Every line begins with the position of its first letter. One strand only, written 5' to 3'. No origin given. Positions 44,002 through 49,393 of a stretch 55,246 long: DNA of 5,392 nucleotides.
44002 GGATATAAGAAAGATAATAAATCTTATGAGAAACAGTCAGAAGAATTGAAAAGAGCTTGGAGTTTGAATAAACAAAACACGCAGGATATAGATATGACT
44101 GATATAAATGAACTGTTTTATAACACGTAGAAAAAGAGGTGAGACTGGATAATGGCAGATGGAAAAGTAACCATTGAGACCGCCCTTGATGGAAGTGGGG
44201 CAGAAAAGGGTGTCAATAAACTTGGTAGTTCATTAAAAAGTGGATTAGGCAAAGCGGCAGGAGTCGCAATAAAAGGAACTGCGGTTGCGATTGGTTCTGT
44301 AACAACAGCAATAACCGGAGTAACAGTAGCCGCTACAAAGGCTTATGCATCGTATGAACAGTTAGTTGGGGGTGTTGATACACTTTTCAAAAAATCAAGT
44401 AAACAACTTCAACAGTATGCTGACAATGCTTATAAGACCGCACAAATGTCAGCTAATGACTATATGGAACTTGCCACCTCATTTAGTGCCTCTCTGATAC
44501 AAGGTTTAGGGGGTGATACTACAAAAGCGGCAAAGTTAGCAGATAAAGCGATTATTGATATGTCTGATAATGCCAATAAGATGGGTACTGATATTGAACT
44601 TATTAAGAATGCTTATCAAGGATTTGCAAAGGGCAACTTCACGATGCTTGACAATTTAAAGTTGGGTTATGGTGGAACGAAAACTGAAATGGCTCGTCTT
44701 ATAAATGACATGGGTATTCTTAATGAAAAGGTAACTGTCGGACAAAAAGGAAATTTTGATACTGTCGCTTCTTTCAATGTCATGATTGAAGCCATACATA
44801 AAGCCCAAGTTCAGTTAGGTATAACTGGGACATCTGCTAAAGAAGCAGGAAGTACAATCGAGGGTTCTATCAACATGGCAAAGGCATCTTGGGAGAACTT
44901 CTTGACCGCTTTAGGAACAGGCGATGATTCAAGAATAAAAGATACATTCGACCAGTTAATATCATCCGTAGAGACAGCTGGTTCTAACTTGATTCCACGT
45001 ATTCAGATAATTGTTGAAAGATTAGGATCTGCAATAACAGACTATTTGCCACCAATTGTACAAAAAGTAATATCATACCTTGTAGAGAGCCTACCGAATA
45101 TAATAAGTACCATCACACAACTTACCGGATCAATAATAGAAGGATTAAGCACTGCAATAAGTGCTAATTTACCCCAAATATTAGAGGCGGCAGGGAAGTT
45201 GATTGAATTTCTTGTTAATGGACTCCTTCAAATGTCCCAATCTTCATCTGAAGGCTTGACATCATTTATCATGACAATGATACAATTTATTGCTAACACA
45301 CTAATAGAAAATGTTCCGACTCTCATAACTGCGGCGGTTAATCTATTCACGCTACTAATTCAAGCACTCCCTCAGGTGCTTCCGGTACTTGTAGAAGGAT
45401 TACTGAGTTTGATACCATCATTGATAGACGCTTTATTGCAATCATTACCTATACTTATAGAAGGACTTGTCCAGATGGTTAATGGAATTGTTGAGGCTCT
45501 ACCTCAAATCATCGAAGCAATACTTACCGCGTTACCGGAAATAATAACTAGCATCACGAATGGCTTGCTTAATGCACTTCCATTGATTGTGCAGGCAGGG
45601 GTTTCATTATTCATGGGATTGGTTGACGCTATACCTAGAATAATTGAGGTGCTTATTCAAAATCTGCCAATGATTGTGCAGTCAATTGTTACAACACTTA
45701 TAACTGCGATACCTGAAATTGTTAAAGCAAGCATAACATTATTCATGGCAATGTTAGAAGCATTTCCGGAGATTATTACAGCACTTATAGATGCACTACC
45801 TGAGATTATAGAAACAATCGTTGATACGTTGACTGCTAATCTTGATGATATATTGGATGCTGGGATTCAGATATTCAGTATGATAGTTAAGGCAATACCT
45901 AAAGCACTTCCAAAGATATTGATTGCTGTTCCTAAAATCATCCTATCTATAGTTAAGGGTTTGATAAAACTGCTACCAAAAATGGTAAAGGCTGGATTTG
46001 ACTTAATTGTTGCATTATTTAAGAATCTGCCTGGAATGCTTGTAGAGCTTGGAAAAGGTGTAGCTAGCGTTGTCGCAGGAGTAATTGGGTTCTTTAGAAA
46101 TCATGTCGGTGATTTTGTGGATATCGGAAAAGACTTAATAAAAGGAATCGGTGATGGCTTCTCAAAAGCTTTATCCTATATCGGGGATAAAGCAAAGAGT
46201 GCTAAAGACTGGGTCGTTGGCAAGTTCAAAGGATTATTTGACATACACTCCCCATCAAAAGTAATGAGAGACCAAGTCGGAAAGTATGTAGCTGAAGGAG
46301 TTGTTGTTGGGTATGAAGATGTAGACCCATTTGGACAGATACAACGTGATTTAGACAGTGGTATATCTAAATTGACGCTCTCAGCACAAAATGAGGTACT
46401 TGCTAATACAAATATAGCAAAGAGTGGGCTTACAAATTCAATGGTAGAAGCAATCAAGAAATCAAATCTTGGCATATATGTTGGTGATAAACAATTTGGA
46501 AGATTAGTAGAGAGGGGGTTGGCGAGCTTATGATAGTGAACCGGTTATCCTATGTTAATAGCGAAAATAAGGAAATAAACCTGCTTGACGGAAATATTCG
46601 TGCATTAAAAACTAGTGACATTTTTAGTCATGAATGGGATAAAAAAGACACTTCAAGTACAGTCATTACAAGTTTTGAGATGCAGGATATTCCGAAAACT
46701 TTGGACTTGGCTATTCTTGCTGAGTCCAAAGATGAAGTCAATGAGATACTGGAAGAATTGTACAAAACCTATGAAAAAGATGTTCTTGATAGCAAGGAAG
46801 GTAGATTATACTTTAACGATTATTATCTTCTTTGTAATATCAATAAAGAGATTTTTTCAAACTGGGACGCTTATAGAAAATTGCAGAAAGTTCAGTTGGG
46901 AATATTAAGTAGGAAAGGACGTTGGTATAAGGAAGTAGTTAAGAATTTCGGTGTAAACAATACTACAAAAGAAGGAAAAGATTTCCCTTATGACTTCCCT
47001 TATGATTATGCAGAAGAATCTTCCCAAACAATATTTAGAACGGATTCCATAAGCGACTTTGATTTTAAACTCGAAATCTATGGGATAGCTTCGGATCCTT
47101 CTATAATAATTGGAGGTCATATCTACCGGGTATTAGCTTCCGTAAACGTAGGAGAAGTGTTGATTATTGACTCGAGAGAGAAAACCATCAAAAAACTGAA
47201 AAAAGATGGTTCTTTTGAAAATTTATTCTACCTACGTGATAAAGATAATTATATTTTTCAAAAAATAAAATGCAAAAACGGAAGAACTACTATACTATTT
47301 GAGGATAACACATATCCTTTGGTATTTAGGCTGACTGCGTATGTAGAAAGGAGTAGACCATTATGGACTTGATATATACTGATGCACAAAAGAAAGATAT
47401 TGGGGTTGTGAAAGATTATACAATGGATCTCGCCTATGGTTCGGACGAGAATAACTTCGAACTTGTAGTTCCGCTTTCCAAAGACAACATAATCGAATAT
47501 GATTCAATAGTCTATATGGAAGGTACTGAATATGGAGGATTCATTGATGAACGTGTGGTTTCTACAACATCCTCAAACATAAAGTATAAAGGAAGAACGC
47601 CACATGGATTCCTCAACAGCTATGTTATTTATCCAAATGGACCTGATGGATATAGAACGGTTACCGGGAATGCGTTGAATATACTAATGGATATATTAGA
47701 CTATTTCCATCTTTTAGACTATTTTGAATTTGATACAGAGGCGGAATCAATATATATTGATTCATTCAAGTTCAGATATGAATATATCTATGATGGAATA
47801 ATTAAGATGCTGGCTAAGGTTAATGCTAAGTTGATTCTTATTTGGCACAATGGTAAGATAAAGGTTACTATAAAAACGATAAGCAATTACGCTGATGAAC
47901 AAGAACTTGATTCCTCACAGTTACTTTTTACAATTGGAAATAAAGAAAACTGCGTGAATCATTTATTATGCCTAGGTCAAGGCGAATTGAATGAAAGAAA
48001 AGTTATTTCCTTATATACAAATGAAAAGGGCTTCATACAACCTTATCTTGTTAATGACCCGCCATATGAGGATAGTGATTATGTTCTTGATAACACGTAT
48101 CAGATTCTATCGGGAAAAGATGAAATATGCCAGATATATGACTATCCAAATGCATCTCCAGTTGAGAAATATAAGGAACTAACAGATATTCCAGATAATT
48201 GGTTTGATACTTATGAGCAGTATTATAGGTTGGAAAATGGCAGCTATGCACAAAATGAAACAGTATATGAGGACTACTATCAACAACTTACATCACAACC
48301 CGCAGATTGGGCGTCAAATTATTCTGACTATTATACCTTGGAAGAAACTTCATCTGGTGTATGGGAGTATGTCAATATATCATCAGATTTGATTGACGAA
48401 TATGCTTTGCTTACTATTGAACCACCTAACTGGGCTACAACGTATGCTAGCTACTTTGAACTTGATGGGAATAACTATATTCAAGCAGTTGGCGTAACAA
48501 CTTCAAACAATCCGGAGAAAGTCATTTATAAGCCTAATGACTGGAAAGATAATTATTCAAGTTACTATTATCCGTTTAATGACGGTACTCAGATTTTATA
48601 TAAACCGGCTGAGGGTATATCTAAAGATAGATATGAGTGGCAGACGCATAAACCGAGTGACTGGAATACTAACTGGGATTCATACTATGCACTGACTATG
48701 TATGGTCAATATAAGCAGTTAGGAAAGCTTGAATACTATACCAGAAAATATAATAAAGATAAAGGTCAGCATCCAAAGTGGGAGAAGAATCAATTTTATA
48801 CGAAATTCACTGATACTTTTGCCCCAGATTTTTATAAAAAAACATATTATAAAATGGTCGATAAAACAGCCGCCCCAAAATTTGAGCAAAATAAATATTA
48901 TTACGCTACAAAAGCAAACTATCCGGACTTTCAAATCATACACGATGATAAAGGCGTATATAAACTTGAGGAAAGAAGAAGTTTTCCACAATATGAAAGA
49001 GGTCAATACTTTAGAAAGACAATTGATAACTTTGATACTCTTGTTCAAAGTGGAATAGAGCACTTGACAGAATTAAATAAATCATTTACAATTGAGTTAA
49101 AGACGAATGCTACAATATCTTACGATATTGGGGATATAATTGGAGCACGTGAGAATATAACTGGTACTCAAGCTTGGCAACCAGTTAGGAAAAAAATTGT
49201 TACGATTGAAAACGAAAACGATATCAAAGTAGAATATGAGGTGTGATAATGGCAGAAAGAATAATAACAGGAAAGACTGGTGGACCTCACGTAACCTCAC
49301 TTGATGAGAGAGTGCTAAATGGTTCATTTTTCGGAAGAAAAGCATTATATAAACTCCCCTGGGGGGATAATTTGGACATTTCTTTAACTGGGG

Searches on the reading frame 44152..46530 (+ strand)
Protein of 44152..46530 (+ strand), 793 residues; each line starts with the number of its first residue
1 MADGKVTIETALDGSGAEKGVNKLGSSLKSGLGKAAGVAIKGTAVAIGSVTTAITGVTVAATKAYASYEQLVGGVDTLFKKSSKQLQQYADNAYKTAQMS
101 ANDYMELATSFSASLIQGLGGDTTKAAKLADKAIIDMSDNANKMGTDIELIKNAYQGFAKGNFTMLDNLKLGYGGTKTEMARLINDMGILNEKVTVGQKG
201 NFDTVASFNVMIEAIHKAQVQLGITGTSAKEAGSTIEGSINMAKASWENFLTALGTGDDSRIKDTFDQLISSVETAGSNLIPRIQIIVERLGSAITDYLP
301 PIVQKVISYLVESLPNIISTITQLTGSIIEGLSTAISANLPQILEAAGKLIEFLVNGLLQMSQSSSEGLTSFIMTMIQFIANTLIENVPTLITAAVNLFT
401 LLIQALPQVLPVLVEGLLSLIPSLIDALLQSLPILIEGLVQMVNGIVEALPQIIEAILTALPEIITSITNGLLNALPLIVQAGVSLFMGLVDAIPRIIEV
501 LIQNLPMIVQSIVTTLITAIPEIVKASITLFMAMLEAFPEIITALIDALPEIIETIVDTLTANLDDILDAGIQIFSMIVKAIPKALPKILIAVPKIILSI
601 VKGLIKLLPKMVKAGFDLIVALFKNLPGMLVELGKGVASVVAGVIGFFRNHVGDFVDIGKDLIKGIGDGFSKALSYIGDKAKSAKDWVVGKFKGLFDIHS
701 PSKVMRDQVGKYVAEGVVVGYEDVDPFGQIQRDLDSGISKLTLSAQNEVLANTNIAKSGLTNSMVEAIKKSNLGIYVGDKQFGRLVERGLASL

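Call 15: search_protein_families(library=phrogs, max_evalue=0.001, proteins=[window:44152-46530:+])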
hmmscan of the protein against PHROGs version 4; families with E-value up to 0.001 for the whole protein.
window:44152-46530:+ (793 aa): 24 families
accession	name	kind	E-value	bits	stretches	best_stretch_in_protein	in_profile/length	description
phrog_58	-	tail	1.6e-79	269.7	1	15-749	299-1003/1544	tail length tape measure protein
phrog_6900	-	tail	3.1e-71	241.2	1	21-216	47-234/235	tail length tape measure protein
phrog_5493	-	tail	4e-69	235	2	369-780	664-1065/1102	tail length tape measure protein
phrog_3981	-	tail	9.1e-56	191.1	2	21-486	15-427/584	tail length tape measure protein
phrog_1204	-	tail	4.5e-52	178.3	4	222-500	700-944/1483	tail protein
phrog_991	-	tail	1.8e-50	172.7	2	16-448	250-794/1966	tail length tape measure protein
phrog_1272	-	tail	1.2e-36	127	2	636-770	1419-1552/1606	tail length tape measure protein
phrog_4372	-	tail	4.4e-36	124.8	3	483-752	1119-1374/1681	tail length tape measure protein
phrog_24198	-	unknown function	3.2e-29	103.5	4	518-669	2-153/350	-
phrog_4200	-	tail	2.7e-20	73.4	2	511-733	397-608/732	tail length tape measure protein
phrog_305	-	tail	2.3e-16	60.6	1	342-722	383-735/1001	tail length tape measure protein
phrog_1686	-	tail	3.7e-12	45.9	1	648-764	1043-1159/1224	tail length tape measure protein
phrog_5448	-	tail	1.1e-10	40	1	40-723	1336-1996/3103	tail length tape measure protein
phrog_3336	-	tail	2.3e-09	37.4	1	488-711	322-586/1051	tail length tape measure protein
phrog_26805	-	unknown function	1.2e-08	34.8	1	512-726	383-593/697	-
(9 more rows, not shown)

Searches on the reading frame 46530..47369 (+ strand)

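Call 15: search_protein_families(library=phrogs, max_evalue=0.001, proteins=[window:46530-47369:+])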
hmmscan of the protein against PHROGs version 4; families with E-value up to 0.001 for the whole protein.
window:46530-47369:+ (280 aa): 1 family
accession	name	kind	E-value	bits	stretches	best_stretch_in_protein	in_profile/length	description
phrog_33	-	tail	1.8e-09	38.2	1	42-251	78-258/651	distal tail protein Dit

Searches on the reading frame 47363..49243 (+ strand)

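Call 15: search_protein_families(library=phrogs, max_evalue=0.001, proteins=[window:47363-49243:+])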
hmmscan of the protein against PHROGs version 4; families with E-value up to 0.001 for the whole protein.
window:47363-49243:+ (627 aa): 1 family
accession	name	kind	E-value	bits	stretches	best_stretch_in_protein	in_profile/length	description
phrog_538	-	tail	2.9e-33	116.4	2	1-219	29-281/684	minor tail protein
